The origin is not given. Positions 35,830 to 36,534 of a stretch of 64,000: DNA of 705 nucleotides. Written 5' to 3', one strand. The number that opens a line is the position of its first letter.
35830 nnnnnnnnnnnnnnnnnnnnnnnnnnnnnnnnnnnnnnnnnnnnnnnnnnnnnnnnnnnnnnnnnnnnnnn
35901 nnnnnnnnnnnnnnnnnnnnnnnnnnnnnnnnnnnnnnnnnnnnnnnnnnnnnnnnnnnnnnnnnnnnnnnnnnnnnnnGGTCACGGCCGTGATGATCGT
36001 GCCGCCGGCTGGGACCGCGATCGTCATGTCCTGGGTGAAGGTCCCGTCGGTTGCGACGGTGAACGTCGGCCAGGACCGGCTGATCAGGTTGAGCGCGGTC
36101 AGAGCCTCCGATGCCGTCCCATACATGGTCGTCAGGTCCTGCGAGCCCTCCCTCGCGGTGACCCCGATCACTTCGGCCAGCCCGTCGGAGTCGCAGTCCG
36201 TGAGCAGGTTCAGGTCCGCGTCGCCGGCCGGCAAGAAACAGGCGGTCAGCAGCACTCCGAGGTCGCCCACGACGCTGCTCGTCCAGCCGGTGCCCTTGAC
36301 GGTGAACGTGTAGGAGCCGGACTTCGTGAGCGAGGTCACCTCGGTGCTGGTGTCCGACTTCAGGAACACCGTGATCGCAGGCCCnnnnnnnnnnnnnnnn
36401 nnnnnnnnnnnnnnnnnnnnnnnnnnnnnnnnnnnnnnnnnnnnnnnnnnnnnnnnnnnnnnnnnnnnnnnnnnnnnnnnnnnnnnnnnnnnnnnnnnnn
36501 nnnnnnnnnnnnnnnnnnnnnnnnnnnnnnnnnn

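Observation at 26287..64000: Giant (>12,557 aa) surface protein gene occupying 59% of the window and still open at the edge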

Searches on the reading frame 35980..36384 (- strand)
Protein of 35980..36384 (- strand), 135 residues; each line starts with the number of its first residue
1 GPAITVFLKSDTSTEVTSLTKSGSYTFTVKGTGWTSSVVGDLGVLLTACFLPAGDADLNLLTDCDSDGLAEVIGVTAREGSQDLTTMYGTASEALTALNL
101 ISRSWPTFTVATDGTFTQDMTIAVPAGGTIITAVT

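Call 35: search_protein_families(library=pfam, proteins=[window:35980-36384:-], max_evalue=5)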
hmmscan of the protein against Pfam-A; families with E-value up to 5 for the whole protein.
window:35980-36384:- (135 aa): 1 family
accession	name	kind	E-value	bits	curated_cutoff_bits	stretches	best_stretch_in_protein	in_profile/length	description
PF06281.17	VP1_VP3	-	2.3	8.7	25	1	14-39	8-33/73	Structural protein VP1/VP3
